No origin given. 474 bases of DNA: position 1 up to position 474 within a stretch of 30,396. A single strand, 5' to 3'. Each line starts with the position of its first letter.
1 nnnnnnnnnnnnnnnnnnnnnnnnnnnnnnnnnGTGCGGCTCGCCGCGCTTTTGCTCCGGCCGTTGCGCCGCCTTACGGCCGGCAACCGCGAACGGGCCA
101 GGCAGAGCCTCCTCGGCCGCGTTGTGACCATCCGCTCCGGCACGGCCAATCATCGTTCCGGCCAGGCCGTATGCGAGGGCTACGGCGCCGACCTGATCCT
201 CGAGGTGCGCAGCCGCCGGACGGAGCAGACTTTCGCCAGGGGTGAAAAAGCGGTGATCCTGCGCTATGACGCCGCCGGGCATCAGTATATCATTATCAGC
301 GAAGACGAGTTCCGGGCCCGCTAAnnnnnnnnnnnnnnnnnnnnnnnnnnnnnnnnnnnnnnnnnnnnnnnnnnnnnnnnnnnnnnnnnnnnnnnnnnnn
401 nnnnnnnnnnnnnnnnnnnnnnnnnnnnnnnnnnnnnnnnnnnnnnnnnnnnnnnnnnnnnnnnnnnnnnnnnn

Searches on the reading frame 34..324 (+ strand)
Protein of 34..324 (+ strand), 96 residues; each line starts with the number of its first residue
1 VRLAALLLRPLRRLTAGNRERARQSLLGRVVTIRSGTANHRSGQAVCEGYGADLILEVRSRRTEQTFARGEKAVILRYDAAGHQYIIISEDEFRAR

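Call 92: search_protein_families(library=pfam, proteins=[window:34-324:+], max_evalue=1)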
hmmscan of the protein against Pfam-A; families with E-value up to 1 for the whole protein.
window:34-324:+ (96 aa): 2 families
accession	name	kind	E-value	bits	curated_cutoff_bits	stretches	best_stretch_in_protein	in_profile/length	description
PF18348.7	SH3_16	-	0.021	15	25.8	1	18-50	8-40/49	Bacterial dipeptidyl-peptidase Sh3 domain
PF07290.17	YqiJ_OB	-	0.027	14.9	25.4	1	25-82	1-60/64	Inner membrane protein YqiJ, OB-fold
